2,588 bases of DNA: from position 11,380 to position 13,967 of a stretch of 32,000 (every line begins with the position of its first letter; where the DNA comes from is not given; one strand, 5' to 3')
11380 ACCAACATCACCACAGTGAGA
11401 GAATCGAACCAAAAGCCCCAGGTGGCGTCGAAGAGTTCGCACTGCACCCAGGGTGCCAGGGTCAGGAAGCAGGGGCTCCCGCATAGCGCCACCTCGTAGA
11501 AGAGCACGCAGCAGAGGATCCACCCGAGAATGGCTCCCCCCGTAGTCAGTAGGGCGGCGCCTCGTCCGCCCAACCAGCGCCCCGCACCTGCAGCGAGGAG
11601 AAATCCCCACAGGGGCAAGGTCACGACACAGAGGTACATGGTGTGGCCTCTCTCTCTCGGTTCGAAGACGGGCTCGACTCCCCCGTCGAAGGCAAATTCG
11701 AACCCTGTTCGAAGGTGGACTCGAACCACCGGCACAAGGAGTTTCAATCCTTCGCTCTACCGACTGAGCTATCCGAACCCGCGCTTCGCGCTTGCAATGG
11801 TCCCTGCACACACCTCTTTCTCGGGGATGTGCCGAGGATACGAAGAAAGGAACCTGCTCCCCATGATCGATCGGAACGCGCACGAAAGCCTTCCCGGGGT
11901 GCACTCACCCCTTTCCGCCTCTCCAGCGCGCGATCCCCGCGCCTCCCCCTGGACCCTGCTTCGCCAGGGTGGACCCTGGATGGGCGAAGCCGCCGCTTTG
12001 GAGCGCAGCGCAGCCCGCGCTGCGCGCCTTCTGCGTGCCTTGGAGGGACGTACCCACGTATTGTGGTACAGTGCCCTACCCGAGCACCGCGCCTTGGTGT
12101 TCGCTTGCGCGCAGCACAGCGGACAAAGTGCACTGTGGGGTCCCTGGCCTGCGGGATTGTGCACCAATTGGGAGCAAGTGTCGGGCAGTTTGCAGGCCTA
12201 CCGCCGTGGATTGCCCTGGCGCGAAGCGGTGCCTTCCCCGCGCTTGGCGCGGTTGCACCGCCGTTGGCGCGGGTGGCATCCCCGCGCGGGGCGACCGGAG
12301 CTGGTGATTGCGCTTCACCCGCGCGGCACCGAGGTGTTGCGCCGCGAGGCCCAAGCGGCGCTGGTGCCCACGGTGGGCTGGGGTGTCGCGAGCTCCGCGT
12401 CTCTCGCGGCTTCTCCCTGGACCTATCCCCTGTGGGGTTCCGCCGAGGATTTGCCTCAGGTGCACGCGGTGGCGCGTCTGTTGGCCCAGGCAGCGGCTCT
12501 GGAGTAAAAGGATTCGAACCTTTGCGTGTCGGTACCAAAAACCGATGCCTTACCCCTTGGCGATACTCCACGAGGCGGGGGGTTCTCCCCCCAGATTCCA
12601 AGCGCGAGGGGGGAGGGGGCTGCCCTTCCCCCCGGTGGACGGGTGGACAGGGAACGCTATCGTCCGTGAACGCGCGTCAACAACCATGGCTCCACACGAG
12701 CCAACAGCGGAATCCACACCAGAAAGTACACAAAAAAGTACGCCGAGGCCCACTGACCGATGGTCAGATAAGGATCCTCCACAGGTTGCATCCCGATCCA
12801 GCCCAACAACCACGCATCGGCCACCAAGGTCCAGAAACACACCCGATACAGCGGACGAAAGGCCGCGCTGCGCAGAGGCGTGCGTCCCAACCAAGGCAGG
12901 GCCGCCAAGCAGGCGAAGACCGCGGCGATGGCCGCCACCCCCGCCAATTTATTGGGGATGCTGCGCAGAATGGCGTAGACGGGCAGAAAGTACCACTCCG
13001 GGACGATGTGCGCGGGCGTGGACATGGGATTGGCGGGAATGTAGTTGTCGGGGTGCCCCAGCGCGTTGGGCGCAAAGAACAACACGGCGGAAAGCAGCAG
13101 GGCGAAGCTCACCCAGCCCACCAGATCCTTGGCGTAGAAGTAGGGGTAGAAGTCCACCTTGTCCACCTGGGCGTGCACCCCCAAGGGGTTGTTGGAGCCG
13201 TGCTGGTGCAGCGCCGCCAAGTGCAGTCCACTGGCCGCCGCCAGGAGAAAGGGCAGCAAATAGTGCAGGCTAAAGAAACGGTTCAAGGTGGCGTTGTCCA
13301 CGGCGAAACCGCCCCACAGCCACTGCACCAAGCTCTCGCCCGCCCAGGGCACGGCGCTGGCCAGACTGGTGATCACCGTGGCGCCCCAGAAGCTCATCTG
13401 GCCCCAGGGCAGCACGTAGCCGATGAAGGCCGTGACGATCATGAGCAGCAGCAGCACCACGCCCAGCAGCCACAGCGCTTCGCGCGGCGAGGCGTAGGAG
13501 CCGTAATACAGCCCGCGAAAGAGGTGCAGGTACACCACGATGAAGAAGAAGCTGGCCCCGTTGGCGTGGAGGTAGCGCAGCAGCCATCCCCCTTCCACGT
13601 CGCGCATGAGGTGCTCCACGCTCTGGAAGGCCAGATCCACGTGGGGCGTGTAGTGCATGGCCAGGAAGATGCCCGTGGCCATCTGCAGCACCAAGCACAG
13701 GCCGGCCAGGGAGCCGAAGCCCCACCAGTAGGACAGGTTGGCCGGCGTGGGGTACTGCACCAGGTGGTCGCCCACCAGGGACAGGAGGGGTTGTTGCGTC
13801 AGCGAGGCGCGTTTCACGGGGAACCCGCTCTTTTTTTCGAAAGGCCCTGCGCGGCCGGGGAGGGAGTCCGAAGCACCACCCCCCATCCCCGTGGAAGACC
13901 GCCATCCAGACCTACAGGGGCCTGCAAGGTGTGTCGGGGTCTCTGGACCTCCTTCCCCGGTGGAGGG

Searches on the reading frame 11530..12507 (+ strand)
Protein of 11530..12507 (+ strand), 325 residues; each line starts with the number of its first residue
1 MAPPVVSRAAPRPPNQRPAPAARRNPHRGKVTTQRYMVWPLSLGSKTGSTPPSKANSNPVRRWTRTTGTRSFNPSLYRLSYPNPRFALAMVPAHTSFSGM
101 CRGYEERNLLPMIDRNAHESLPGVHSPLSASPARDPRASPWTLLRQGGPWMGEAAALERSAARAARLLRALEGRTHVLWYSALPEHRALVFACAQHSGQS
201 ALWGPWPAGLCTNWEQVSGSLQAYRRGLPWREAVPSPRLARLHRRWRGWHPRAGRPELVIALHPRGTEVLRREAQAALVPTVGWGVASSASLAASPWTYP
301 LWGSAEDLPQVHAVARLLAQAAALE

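Call 22: search_protein_families(library=pfam, proteins=[window:11530-12507:+], max_evalue=0.00001)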
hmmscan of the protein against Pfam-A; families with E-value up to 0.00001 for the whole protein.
window:11530-12507:+ (325 aa): 0 families

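Call 37: find_homologous_proteins(query=window:11530-12507:+)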
Query window:11530-12507:+ (325 aa): 3 proteins with E <= 0.001 among 8000 candidates.
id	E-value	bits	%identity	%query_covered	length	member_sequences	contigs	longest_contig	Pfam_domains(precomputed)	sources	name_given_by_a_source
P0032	8.7e-126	437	94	62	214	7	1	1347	-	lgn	-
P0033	7.0e-105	369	88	55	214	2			PF00318.26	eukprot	eukprot:scaffold3008_cov1771-Pavlova_lutheri.AAC.8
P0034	1.2e-79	286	67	62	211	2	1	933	PF00318.26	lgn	-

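Call 38: find_encoding_contigs(protein=P0032, flank=10000, max_places=10)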
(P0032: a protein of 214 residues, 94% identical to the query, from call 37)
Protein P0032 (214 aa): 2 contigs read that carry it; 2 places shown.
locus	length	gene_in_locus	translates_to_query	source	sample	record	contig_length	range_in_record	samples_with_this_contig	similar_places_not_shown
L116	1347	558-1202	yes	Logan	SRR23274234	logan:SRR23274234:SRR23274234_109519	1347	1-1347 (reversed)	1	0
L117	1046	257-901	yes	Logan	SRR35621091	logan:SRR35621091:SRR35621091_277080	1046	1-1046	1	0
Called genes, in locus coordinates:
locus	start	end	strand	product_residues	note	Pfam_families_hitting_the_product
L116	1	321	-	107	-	?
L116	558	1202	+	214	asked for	-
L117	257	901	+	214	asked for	-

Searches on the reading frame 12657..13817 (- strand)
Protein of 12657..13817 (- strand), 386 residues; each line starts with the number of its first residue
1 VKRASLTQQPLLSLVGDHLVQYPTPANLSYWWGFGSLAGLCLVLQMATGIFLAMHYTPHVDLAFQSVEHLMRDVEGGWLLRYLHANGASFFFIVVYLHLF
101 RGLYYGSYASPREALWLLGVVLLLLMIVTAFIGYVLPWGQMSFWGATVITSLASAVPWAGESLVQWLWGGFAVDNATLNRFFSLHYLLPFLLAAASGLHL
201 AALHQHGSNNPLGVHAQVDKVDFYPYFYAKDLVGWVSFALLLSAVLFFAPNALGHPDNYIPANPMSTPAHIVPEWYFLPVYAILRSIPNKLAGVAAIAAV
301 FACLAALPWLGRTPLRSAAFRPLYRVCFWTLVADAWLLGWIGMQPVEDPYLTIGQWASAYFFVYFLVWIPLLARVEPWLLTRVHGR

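Call 15: find_encoding_contigs(protein=window:12660-13817:-, flank=10000, max_places=10)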
Protein seq(386 aa) (386 aa): 18 contigs read that carry it; 10 places shown.
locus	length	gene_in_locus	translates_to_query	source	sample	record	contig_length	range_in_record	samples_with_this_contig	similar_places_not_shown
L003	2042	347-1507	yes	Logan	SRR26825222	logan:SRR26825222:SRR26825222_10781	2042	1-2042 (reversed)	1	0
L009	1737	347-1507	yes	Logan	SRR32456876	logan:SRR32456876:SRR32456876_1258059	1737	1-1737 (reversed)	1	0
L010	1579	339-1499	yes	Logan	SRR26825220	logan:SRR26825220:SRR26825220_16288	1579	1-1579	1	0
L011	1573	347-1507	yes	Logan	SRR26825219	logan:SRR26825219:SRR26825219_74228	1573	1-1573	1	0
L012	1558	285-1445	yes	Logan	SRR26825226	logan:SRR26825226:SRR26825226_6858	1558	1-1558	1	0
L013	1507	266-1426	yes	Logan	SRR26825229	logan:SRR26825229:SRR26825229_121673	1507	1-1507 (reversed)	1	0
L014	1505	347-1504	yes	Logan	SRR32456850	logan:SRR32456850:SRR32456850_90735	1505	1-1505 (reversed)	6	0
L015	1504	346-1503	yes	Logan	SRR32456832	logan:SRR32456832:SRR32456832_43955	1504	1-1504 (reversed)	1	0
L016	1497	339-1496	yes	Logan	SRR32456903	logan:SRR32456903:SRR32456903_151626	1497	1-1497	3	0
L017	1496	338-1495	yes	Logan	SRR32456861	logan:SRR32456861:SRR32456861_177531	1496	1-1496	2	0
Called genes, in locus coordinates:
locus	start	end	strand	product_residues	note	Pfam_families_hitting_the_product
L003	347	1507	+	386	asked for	PF00033:Cytochrome_B, PF13631:Cytochrom_B_N_2, PF00032:Cytochrom_B_C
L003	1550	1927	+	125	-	PF00164:Ribosom_S12_S23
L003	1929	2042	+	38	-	?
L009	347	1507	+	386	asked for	PF00033:Cytochrome_B, PF13631:Cytochrom_B_N_2, PF00032:Cytochrom_B_C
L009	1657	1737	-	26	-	?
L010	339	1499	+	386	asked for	PF00033:Cytochrome_B, PF13631:Cytochrom_B_N_2, PF00032:Cytochrom_B_C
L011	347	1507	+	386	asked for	PF00033:Cytochrome_B, PF13631:Cytochrom_B_N_2, PF00032:Cytochrom_B_C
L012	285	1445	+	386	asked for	PF00033:Cytochrome_B, PF13631:Cytochrom_B_N_2, PF00032:Cytochrom_B_C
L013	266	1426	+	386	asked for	PF00033:Cytochrome_B, PF13631:Cytochrom_B_N_2, PF00032:Cytochrom_B_C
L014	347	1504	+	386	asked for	PF00033:Cytochrome_B, PF13631:Cytochrom_B_N_2, PF00032:Cytochrom_B_C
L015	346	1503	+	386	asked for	PF00033:Cytochrome_B, PF13631:Cytochrom_B_N_2, PF00032:Cytochrom_B_C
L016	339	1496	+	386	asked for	PF00033:Cytochrome_B, PF13631:Cytochrom_B_N_2, PF00032:Cytochrom_B_C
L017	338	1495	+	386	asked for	PF00033:Cytochrome_B, PF13631:Cytochrom_B_N_2, PF00032:Cytochrom_B_C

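Call 21: search_protein_families(library=pfam, proteins=[window:12657-13817:-], max_evalue=0.00001)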
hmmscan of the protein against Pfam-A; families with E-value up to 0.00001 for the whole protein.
window:12657-13817:- (386 aa): 3 families
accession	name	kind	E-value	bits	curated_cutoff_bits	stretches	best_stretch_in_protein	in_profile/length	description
PF00033.24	Cytochrome_B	-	4.9e-81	271.5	27.2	1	20-207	2-189/189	Cytochrome b/b6/petB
PF13631.11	Cytochrom_B_N_2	-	1.4e-47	162.2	27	1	90-256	2-169/169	Cytochrome b(N-terminal)/b6/petB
PF00032.22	Cytochrom_B_C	-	7e-39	132.6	20.7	1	261-362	1-102/102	Cytochrome b(C-terminal)/b6/petD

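Call 27: find_encoding_contigs(protein=P0006, flank=10000, max_places=10)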
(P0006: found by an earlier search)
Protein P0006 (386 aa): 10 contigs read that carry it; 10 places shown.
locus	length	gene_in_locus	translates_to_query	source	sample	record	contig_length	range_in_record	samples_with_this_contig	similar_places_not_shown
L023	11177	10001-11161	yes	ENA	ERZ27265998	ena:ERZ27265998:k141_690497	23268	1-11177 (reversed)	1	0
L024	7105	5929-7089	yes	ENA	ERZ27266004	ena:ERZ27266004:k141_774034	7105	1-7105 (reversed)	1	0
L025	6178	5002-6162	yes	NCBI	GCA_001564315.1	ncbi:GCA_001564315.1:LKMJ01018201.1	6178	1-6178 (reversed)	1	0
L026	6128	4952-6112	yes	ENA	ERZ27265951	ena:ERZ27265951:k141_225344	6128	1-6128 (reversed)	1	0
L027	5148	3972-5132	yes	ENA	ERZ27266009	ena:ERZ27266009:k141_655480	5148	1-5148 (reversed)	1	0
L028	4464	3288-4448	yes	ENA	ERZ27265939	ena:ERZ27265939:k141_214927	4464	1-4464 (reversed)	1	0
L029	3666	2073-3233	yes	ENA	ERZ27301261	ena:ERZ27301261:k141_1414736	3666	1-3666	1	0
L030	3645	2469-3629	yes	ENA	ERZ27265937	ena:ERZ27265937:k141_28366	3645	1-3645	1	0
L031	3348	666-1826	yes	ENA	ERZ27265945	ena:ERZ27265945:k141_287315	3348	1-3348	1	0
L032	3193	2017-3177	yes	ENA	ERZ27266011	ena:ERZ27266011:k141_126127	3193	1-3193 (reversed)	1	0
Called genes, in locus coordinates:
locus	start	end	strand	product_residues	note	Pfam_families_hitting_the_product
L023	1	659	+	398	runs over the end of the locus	PF00346:Complex1_49kDa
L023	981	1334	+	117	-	PF00507:Oxidored_q4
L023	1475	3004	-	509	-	PF02874:ATP-synt_ab_N, PF00006:ATP-synt_ab, PF00306:ATP-synt_ab_C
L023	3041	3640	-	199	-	PF00329:Complex1_30kDa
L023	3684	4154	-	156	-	PF01058:Oxidored_q6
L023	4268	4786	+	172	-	-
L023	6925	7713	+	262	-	-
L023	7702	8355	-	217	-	-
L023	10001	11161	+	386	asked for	PF00033:Cytochrome_B, PF13631:Cytochrom_B_N_2, PF00032:Cytochrom_B_C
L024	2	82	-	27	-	?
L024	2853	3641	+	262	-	-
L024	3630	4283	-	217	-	-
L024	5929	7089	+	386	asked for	PF00033:Cytochrome_B, PF13631:Cytochrom_B_N_2, PF00032:Cytochrom_B_C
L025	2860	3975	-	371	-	-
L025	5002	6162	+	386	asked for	PF00033:Cytochrome_B, PF13631:Cytochrom_B_N_2, PF00032:Cytochrom_B_C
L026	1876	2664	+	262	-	-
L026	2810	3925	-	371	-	-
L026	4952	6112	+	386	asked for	PF00033:Cytochrome_B, PF13631:Cytochrom_B_N_2, PF00032:Cytochrom_B_C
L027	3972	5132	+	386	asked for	PF00033:Cytochrome_B, PF13631:Cytochrom_B_N_2, PF00032:Cytochrom_B_C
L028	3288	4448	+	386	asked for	PF00033:Cytochrome_B, PF13631:Cytochrom_B_N_2, PF00032:Cytochrom_B_C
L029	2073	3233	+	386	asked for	PF00033:Cytochrome_B, PF13631:Cytochrom_B_N_2, PF00032:Cytochrom_B_C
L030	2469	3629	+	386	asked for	PF00033:Cytochrome_B, PF13631:Cytochrom_B_N_2, PF00032:Cytochrom_B_C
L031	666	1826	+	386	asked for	PF00033:Cytochrome_B, PF13631:Cytochrom_B_N_2, PF00032:Cytochrom_B_C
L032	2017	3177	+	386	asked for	PF00033:Cytochrome_B, PF13631:Cytochrom_B_N_2, PF00032:Cytochrom_B_C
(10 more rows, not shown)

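Call 31: find_encoding_contigs(protein=P0009, flank=10000, max_places=10)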
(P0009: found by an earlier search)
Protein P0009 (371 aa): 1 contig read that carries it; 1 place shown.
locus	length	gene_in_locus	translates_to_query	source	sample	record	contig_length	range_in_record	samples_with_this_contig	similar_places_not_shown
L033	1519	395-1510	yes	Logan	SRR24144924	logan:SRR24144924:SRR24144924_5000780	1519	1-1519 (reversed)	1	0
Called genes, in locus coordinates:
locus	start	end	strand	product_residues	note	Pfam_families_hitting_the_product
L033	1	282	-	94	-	?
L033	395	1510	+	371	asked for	PF00033:Cytochrome_B, PF13631:Cytochrom_B_N_2, PF00032:Cytochrom_B_C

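Call 32: find_encoding_contigs(protein=P0011, flank=10000, max_places=10)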
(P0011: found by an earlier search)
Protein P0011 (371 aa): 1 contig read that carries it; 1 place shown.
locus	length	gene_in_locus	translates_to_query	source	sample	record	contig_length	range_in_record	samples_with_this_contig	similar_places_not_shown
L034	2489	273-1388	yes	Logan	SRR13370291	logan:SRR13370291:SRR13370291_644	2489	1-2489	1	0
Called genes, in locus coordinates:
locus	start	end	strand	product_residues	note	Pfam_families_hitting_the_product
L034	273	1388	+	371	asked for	PF00033:Cytochrome_B, PF13631:Cytochrom_B_N_2, PF00032:Cytochrom_B_C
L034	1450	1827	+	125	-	PF00164:Ribosom_S12_S23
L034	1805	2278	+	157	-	PF00177:Ribosomal_S7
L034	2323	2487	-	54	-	?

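Call 33: find_encoding_contigs(protein=P0008, flank=10000, max_places=10)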
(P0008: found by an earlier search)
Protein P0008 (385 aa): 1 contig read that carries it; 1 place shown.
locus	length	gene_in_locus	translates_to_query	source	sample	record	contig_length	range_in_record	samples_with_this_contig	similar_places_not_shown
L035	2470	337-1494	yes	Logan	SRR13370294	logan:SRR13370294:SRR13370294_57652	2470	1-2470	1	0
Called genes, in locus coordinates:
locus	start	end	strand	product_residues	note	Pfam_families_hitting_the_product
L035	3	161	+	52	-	?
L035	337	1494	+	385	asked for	PF00033:Cytochrome_B, PF13631:Cytochrom_B_N_2, PF00032:Cytochrom_B_C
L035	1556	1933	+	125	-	PF00164:Ribosom_S12_S23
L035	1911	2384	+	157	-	PF00177:Ribosomal_S7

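Call 35: find_encoding_contigs(protein=P0005, flank=10000, max_places=10)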
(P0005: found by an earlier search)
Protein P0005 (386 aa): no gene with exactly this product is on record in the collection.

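Call 36: find_related_loci(query=P0001, collection=metagenome_contigs, flank=8000)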
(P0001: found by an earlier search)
Query P0001 (386 aa) in metagenome_contigs; peptide patterns used: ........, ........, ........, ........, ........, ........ (x = any residue, [..] = any of these).
600 stretches matched a pattern (row limit reached: there are more); 599 encode a relative of the query (tblastn E <= 1e-3); the best 80 are kept; 80 distinct loci.
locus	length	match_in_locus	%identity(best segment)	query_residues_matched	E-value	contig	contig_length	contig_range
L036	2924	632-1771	78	1-380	0e+0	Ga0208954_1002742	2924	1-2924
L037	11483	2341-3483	74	1-381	0e+0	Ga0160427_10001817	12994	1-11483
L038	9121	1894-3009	72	2-374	0e+0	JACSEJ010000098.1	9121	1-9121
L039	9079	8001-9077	75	1-359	0e+0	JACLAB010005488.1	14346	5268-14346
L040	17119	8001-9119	69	2-375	8e-174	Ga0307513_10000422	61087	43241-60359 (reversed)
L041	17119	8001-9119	64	7-379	1e-163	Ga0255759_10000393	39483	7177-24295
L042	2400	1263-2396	61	2-379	1e-174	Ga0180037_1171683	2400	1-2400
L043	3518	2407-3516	63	1-370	1e-169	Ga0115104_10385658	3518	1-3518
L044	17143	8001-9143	60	2-382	1e-162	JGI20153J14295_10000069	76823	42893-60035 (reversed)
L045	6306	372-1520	63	5-386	3e-161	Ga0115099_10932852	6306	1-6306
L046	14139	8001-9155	61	1-385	4e-160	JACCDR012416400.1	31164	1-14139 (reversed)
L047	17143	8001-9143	74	1-381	0e+0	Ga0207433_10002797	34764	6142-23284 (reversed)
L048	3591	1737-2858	63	8-381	1e-164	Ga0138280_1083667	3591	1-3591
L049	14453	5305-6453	63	1-381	7e-158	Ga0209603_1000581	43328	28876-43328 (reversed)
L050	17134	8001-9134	61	2-379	2e-157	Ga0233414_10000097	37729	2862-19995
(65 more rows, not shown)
